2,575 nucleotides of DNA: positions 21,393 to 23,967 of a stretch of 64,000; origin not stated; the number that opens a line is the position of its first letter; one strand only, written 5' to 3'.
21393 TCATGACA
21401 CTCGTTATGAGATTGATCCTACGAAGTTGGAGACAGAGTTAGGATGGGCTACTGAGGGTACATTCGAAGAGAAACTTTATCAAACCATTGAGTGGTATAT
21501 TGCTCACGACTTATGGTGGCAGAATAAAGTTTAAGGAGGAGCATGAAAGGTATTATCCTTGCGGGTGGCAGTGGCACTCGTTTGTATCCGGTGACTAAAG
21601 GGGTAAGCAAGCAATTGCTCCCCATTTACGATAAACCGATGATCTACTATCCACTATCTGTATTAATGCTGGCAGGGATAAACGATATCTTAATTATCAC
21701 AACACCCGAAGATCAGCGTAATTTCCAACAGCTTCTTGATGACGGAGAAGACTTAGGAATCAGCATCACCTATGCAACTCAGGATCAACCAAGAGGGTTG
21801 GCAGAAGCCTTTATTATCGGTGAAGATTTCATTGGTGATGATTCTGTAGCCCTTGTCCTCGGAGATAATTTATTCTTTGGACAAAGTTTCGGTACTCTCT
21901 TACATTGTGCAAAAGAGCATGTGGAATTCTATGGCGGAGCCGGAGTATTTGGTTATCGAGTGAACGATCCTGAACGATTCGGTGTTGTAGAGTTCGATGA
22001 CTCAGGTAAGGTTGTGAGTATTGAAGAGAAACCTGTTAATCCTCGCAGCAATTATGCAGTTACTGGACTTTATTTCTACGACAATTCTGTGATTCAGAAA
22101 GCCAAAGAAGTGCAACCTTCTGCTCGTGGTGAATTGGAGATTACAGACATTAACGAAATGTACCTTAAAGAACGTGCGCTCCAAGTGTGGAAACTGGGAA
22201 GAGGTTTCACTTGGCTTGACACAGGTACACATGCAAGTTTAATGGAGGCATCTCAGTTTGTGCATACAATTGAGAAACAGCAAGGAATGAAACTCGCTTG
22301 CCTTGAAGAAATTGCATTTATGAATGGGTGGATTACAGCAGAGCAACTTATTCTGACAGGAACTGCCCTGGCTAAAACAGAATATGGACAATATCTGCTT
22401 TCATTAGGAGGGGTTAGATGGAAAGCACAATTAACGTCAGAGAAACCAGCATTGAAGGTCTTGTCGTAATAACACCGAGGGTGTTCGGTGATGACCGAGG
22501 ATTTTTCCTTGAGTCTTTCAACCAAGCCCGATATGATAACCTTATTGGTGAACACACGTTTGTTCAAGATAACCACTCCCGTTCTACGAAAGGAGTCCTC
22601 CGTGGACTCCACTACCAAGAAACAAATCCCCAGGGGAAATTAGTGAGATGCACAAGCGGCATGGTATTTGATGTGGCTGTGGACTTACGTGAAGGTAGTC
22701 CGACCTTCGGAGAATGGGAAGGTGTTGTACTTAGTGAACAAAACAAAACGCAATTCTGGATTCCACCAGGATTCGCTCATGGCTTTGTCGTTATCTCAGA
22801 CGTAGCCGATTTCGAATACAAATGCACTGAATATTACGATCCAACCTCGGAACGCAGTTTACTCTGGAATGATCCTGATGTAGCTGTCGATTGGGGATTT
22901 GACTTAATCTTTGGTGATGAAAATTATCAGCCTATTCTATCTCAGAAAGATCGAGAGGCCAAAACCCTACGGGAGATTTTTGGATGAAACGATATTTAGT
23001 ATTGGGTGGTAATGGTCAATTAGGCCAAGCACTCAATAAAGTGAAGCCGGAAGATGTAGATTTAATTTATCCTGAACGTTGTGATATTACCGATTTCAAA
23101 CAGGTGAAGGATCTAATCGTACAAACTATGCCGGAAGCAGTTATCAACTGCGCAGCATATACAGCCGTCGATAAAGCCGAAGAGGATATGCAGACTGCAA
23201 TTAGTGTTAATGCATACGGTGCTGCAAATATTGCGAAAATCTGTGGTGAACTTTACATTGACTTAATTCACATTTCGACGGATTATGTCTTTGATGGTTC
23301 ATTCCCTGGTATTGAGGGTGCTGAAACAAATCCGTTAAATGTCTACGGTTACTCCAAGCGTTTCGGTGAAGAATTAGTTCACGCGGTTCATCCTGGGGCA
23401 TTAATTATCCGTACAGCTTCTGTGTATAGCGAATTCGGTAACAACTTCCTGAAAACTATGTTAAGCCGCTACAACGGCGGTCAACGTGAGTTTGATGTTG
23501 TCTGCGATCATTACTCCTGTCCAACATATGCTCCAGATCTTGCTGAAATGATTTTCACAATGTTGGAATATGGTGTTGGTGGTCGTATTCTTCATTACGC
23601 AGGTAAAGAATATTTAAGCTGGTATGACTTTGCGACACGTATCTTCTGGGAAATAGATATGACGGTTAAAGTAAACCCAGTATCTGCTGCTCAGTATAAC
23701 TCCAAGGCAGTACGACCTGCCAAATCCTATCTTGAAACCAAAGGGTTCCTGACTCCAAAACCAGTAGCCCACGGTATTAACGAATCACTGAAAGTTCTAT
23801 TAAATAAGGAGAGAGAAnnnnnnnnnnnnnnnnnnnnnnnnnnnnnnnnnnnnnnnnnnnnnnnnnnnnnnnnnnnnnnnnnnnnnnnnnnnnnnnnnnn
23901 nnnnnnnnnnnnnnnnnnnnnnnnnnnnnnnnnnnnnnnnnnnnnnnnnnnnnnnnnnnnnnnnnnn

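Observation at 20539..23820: Complete host-like dTDP-L-rhamnose operon (rmlB-rmlA-rmlC-rmlD) in a phage early region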

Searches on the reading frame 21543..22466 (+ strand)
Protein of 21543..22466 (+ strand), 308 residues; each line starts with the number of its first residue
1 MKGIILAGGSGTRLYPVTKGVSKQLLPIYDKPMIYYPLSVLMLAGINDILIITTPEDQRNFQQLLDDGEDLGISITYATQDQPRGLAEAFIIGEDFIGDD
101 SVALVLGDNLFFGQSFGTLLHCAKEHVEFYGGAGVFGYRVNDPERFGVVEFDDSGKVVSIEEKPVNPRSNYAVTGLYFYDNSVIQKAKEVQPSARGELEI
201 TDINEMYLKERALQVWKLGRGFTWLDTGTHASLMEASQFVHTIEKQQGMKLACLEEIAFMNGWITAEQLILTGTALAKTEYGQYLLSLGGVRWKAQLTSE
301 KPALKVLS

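Call 3: search_protein_families(library=ncbifam, proteins=[window:21543-22466:+])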
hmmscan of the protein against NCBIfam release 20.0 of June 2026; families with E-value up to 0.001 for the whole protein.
window:21543-22466:+ (308 aa): 32 families (the best 25 are shown)
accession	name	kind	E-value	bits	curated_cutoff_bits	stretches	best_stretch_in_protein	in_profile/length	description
TIGR01207.1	rmlA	equivalog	4.2e-141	469.1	360.65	1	2-288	1-284/286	glucose-1-phosphate thymidylyltransferase RfbA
NF012024.0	PRK15480.1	equivalog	4.4e-128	426.5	588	1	2-287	5-287/292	glucose-1-phosphate thymidylyltransferase RfbA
TIGR01208.1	rmlA_long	equivalog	3.6e-56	190.6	320.25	1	2-242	1-236/353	glucose-1-phosphate thymidylyltransferase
TIGR03992.1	Arch_glmU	subfamily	1.9e-44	152.2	292.1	1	1-242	1-229/393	bifunctional sugar-1-phosphate nucleotidylyltransferase/acetyltransferase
NF041313.1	UDPGP_AglF_Halo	equivalog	8e-34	117.1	400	1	1-209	1-204/234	UTP--glucose-1-phosphate uridylyltransferase AglF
NF041173.1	Sug_nt_acttase_Thmprot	equivalog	7e-32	110.8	600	1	1-262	1-247/405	bifunctional sugar-1-phosphate nucleotidylyltransferase/acetyltransferase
TIGR01099.1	galU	equivalog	3.4e-28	99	326.8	2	73-235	94-260/261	UTP--glucose-1-phosphate uridylyltransferase GalU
NF052502.1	man1P_GTase_Rv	exception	9.5e-26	90.5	440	1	3-277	3-268/352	mannose-1-phosphate guanylyltransferase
NF009928.0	PRK13389.1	equivalog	2.4e-16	59.7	548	2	2-54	10-62/302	UTP--glucose-1-phosphate uridylyltransferase GalU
NF003670.0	PRK05293.1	equivalog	4.5e-15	55.5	470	1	3-238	7-256/382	glucose-1-phosphate adenylyltransferase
NF045761.1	NAMPUrTaseMurU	equivalog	5.3e-15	55.9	250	1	1-191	1-185/226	N-acetylmuramate alpha-1-phosphate uridylyltransferase MurU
NF007516.0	PRK10122.1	equivalog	1.8e-14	53.6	534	1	2-54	5-57/297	UTP--glucose-1-phosphate uridylyltransferase GalF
TIGR02091.1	glgC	equivalog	4.3e-13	49.1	424.9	1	3-237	3-256/364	glucose-1-phosphate adenylyltransferase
TIGR01105.1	galF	equivalog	4.4e-12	45.8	659.2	1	2-54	5-57/297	GalU regulator GalF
NF049965.1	GlMnHpPGnyltfHddC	equivalog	5.5e-12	45.8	300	1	1-185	1-173/221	D-glycero-D-manno-heptose 1-phosphate guanosyltransferase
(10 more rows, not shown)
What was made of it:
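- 21543..22469 (+): rmlA, glucose-1-phosphate thymidylyltransferase (308 aa, with a roughly 20-aa C-terminal extension that overlaps rmlC by 52 nt). TIGR01207 scores 469 bits against a cutoff of 361 (call 3).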

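Call 20: search_protein_families(library=phrogs, proteins=[window:21543-22466:+], max_evalue=0.001)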
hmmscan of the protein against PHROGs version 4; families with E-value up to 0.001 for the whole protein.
window:21543-22466:+ (308 aa): 1 family
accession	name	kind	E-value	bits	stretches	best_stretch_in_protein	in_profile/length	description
phrog_3980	-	unknown function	8.4e-91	306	1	1-290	3-287/495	-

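Call 22: find_homologous_proteins(query=window:21543-22466:+)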
Query window:21543-22466:+ (308 aa): 8000 proteins with E <= 0.001 among 8000 candidates; the best 120 are listed.
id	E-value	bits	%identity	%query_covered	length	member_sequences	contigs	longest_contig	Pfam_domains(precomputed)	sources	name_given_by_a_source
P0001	9.4e-202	687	99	100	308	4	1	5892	PF00483.30,PF12804.14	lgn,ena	-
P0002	4.9e-195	665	96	100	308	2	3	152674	PF00483.30,PF12804.14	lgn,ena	-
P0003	1.3e-174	598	86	100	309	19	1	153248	PF00483.30,PF12804.14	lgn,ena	-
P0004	4.4e-174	596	86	100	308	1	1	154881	PF00483.30,PF12804.14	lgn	-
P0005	9.2e-174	595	86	100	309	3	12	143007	PF00483.30,PF12804.14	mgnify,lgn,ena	mgnify:CR=1 FL=1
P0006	7.0e-171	585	84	100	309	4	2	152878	PF00483.30,PF12804.14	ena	-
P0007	1.9e-170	584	85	100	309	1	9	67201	PF00483.30,PF12804.14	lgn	-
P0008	2.4e-168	577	85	96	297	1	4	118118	PF00483.30,PF12804.14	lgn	-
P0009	2.8e-159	547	84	94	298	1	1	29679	PF00483.30,PF12804.14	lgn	-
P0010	3.3e-157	541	83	97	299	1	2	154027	PF00483.30,PF12804.14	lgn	-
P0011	4.6e-150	517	80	94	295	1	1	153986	PF00483.30,PF12804.14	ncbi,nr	ncbi:glucose-1-phosphate thymidylyltransferase [Citrobacter phage Tr1]|nr:glucose-1-phosphate thymid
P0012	2.8e-149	514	80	94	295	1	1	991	PF00483.30,PF12804.14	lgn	-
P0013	3.8e-148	511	80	94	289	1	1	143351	PF00483.30,PF12804.14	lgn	-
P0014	4.1e-148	511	80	94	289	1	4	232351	PF00483.30,PF12804.14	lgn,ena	-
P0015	5.5e-148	510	80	94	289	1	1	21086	PF00483.30,PF12804.14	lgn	-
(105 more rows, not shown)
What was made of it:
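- On Stephanstirmvirinae rml module: The top 57 hits (72-99% identity) are mostly on phage-sized contigs or shorter fragments, some named as Stephanstirmvirinae phages, ahead of the first named cellular hits at about 70% (call 22).
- The first named cellular hits (Aeromonas, Vibrio) are about 70% identical (call 22).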

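Call 64: search_dna_similar(query=window:21543-22466:+, collection=phages, mode=protein, max_rows=60, rows=spread, max_evalue=1e-40)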
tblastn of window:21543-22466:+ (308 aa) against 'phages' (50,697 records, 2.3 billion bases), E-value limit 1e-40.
Records with a match: 137; places in all: 139; records where one place covers at least 80% of the query: 134.
Best place of each record, by identity: 80-90% 11; 60-80% 116; <60% 10.
By first word of the organism name: Escherichia 88; Bacteriophage 20; Campylobacter 5; Justusliebigvirus 3; Salmonella 3; Pseudomonas 2; Acinetobacter 2; Enterococcus 2; Listeria 2; Sphingomonas 2; and 8 more.
By host as written in the record: - 35; Escherichia coli 25; Escherichia coli K-12 MG1655 14; Campylobacter jejuni 5; Escherichia sp. 5; Escherichia coli K-12 4; Escherichia coli O177 3; Escherichia coli APEC BEN3573 2; and 35 more.
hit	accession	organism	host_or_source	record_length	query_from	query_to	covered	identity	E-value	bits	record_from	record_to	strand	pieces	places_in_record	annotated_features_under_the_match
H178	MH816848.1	Escherichia phage vB_vPM_PD06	Escherichia coli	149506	1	288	94%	80.2%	2e-152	478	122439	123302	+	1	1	glucose-1-phosphate thymidylyltransferase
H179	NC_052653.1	Escherichia phage vB_vPM_PD06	Escherichia coli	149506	1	288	94%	80.2%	2e-152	478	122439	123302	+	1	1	glucose-1-phosphate thymidylyltransferase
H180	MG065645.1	Campylobacter phage A145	Campylobacter jejuni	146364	1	288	94%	80.2%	3e-152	477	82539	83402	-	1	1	record has no annotation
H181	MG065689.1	Campylobacter phage A110a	Campylobacter jejuni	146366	1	288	94%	80.2%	3e-152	477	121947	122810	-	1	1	record has no annotation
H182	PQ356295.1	Escherichia phage KKE7M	Escherichia coli W3350 (Yale CGSC)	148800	1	288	94%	80.2%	4e-152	476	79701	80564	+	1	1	hypothetical protein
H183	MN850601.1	Escherichia phage inny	Escherichia coli K-12 MG1655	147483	1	288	94%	79.9%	3e-152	477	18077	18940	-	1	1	putative glucose-1-phosphate thymidylyltransferase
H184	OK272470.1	Escherichia phage JLBYU50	Escherichia coli K-12 MG1655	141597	1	288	94%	79.9%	3e-152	476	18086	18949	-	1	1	putative glucose-1-phosphate thymidylyltransferase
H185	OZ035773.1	Justusliebigvirus VEcB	-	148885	1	288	94%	79.9%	4e-152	476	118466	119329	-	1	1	record has no annotation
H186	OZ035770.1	Justusliebigvirus alia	-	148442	1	288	94%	79.5%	9e-152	475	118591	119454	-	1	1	record has no annotation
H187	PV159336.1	Escherichia phage W22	Escherichia sp.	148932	1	288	94%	79.5%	9e-152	475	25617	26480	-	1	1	W22000065: glucose-1-phosphate thymidylyltransferase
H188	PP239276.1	Escherichia phage BME3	Escherichia coli ATCC 15597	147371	1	288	94%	79.5%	2e-151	474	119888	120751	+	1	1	glucose-1-phosphate thymidylyltransferase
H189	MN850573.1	Escherichia phage muut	Escherichia coli K-12 MG1655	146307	1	288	94%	79.5%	3e-151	474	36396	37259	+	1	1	putative glucose-1-phosphate thymidylyltransferase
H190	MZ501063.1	Escherichia phage EmilieFrey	Escherichia coli K-12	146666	1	288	94%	79.5%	3e-151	474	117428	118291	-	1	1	putative glucose-1-phosphate thymidylyltransferase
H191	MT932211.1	Escherichia phage VEcB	Escherichia coli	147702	1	288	94%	79.5%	3e-151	474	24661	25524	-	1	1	glucose-1-phosphate thymidylyltransferase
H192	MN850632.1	Escherichia phage alia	Escherichia coli K-12 MG1655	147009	1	292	95%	78.2%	6e-152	476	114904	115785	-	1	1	putative glucose-1-phosphate thymidylyltransferase | putative dTDP-4-dehydrorhamnose 3,5-epimerase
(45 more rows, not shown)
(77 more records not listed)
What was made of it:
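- Most members also keep rmlA and rmlB, which would increase rather than spare dTTP consumption (call 64).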

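Call 101: find_encoding_contigs(protein=P0002, flank=6000, max_places=2)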
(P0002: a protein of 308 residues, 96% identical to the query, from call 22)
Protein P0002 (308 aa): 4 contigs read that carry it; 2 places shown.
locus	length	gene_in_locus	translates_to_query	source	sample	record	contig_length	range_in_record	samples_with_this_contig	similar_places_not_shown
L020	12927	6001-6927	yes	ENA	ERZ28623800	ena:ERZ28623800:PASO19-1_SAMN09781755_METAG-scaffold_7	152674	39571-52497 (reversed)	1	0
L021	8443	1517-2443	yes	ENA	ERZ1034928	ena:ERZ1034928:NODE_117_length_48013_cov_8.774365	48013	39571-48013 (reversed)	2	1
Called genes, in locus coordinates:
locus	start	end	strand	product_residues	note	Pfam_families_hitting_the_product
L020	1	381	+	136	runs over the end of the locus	-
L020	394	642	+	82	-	-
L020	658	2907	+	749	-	PF00317:Ribonuc_red_lgN, PF02867:Ribonuc_red_lgC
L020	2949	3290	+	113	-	-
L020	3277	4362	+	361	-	PF00268:Ribonuc_red_sm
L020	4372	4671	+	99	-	-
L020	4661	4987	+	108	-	-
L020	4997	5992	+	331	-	PF01073:3Beta_HSD, PF01370:Epimerase, PF02719:Polysacc_synt_2, PF04321:RmlD_sub_bind, PF16363:GDP_Man_Dehyd, PF07993:NAD_binding_4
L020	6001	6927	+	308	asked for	PF00483:NTP_transferase, PF12804:NTP_transf_3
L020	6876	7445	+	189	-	PF00908:dTDP_sugar_isom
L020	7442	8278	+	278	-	PF01370:Epimerase, PF04321:RmlD_sub_bind, PF01073:3Beta_HSD (weak), PF02719:Polysacc_synt_2, PF07993:NAD_binding_4 (weak), PF16363:GDP_Man_Dehyd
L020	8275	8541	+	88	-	PF00462:Glutaredoxin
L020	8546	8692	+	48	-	-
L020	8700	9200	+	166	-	PF00959:Phage_lysozyme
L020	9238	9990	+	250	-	PF02562:PhoH, PF13604:AAA_30, PF13245:AAA_19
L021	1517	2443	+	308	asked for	PF00483:NTP_transferase, PF12804:NTP_transf_3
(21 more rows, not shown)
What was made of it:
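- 21543..22469 (+): The 308-309 aa form recurs on ~150-kb contigs (call 22) and in independent assemblies (call 101).
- On Stephanstirmvirinae rml module: The arrangement is identical on a 152,674-bp scaffold (call 101).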

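Call 104: search_protein_families(library=padloc, proteins=[window:21543-22466:+], max_evalue=0.001)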
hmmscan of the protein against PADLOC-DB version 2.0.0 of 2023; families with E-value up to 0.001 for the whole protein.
window:21543-22466:+ (308 aa): 0 families

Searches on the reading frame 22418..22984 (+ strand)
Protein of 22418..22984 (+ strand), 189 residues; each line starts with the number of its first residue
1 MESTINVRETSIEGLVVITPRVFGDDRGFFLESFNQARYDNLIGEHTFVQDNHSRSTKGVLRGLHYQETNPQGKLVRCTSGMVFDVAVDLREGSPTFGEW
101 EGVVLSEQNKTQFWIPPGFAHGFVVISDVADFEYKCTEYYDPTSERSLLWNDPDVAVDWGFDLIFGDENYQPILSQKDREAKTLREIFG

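Call 3: search_protein_families(library=ncbifam, proteins=[window:22418-22984:+])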
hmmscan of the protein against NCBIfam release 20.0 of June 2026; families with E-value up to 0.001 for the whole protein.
window:22418-22984:+ (189 aa): 1 family
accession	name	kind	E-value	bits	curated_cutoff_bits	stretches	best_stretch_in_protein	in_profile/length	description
TIGR01221.1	rmlC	equivalog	2.4e-75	252.2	155.75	1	7-186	2-174/176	dTDP-4-dehydrorhamnose 3,5-epimerase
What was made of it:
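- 22418..22987 (+): rmlC, dTDP-4-dehydrorhamnose 3,5-epimerase (189 aa). TIGR01221 scores 252 bits against a cutoff of 156 (call 3).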

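Call 20: search_protein_families(library=phrogs, proteins=[window:22418-22984:+], max_evalue=0.001)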
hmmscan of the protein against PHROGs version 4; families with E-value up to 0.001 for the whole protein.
window:22418-22984:+ (189 aa): 1 family
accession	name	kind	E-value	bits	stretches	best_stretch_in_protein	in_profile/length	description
phrog_8784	-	moron, auxiliary metabolic gene and host takeover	1.7e-85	286.6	1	7-187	3-183/185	dTDP-4-dehydrorhamnose 3,5-epimerase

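Call 39: search_dna_similar(query=window:22418-22984:+, collection=phages, mode=protein, max_rows=60, rows=spread)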
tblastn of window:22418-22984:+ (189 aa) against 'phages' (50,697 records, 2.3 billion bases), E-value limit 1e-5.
Records with a match: 170; places in all: 170; records where one place covers at least 80% of the query: 168.
Best place of each record, by identity: 90-95% 2; 80-90% 4; 60-80% 124; <60% 40.
By first word of the organism name: Escherichia 106; Bacteriophage 20; Klebsiella 8; Campylobacter 5; Synechococcus 5; Justusliebigvirus 3; Acinetobacter 3; Phapecoctavirus 3; Salmonella 2; Pseudomonas 2; and 10 more.
By host as written in the record: - 37; Escherichia coli 29; Escherichia coli K-12 MG1655 18; Campylobacter jejuni 5; Escherichia sp. 5; Escherichia coli K-12 4; Escherichia coli EC3.18 4; Synechococcus sp. MW02 4; and 48 more.
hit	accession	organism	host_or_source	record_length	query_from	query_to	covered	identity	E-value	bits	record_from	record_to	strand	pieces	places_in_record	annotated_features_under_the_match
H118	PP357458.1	Klebsiella phage phi1_175008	Klebsiella pneumoniae 135080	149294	1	189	100%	91.0%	1e-114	363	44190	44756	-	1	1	dTDP-4-dehydrorhamnose reductase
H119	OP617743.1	Klebsiella phage KP13-26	Klebsiella pneumoniae KP13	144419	1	189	100%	89.4%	6e-113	358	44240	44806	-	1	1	rfbC: dTDP-4-dehydrorhamnose 3,5-epimerase | rmlD: dTDP-4-dehydrorhamnose reductase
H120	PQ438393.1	Escherichia phage vB_Eco_J-01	Escherichia coli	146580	7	187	96%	76.2%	2e-93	302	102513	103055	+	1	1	dTDP-4-dehydrorhamnose 3,5-epimerase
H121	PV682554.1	Escherichia phage 92CQ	Escherichia coli 92CQ (ESBL-producing)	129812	7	187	96%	76.2%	4e-93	301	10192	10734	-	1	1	dTDP-4-dehydrorhamnose 3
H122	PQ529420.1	Escherichia phage Eryne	Escherichia coli UTI89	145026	7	187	96%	76.2%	4e-93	301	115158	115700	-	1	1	dTDP-4-dehydrorhamnose 3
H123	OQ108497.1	Escherichia phage EC_OE_11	MDR Escherichia coli 11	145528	7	187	96%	76.2%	4e-93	301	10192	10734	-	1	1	Dtdp-4-dehydrorhamnose 3,5-epimerase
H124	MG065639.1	Campylobacter phage A150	Campylobacter jejuni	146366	7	187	96%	76.2%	4e-93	301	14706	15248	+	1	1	record has no annotation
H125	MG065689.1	Campylobacter phage A110a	Campylobacter jejuni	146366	7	187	96%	76.2%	4e-93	301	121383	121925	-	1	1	record has no annotation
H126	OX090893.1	Escherichia phage vB_Eco_PATM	-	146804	7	187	96%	76.2%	4e-93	301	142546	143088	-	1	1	none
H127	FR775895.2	Escherichia phage phi92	Escherichia coli K92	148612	7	187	96%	76.2%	4e-93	301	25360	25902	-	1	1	PHI92_gene_065: Phi92_gp065 | PHI92_gene_064: ribosome_binding_site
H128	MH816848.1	Escherichia phage vB_vPM_PD06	Escherichia coli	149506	7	187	96%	76.2%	4e-93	301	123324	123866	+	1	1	hypothetical protein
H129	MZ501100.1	Escherichia phage PaulScherrer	Escherichia coli K-12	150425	7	187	96%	76.2%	4e-93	301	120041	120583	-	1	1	putative dTDP-4-dehydrorhamnose 3,5-epimerase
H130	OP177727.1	Escherichia phage pEC-M2929-1AR.1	Escherichia coli M2929-1AR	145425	7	187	96%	75.7%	6e-93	301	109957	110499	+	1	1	dTDP-4-dehydrorhamnose 3,5-epimerase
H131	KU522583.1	Enterobacteria phage ECGD1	-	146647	7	187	96%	75.7%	6e-93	301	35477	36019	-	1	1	putative dTDP-4-dehydrorhamnose 3,5-epimerase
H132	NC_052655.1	Escherichia phage alia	Escherichia coli K-12 MG1655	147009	7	187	96%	75.7%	6e-93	301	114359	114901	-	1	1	dTDP-4-dehydrorhamnose 3,5-epimerase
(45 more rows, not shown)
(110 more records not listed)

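Call 104: search_protein_families(library=padloc, proteins=[window:22418-22984:+], max_evalue=0.001)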
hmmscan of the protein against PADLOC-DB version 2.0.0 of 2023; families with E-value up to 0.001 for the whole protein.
window:22418-22984:+ (189 aa): 0 families

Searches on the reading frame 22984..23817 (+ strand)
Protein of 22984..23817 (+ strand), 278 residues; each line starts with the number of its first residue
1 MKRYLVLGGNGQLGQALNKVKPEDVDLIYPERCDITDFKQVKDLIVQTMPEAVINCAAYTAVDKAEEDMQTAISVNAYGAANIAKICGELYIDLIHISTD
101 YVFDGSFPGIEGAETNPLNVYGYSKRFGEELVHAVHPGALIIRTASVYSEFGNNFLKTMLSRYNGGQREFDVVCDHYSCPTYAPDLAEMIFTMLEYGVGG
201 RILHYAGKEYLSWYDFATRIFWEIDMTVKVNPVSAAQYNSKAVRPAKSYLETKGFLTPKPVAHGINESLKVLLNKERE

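Call 3: search_protein_families(library=ncbifam, proteins=[window:22984-23817:+])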
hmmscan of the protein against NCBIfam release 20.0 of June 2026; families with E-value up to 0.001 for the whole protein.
window:22984-23817:+ (278 aa): 5 families
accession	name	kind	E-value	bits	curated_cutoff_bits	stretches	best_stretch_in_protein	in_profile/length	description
TIGR01214.1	rmlD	equivalog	1.8e-74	250.4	224.05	1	4-253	2-261/285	dTDP-4-dehydrorhamnose reductase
NF007440.0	PRK09987.1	equivalog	7.9e-37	127.2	308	1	6-255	5-271/299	dTDP-4-dehydrorhamnose reductase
TIGR01181.1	dTDP_gluc_dehyt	equivalog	1.3e-10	40.9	365.1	1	28-136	52-166/321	dTDP-glucose 4,6-dehydratase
TIGR01179.1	galE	equivalog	1.5e-06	27.3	262.3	1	32-136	53-160/332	UDP-glucose 4-epimerase GalE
TIGR02197.1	heptose_epim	equivalog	2e-05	23.9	274.6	1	48-133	65-150/316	ADP-glyceromanno-heptose 6-epimerase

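Call 20: search_protein_families(library=phrogs, proteins=[window:22984-23817:+], max_evalue=0.001)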
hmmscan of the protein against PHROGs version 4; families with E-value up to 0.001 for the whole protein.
window:22984-23817:+ (278 aa): 1 family
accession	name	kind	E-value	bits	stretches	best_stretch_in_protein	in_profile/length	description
phrog_540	-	DNA, RNA and nucleotide metabolism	8.7e-51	174.1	1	1-238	292-551/715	nucleotide-sugar epimerase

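Call 104: search_protein_families(library=padloc, proteins=[window:22984-23817:+], max_evalue=0.001)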
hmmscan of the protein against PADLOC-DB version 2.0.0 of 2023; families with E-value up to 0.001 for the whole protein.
window:22984-23817:+ (278 aa): 0 families
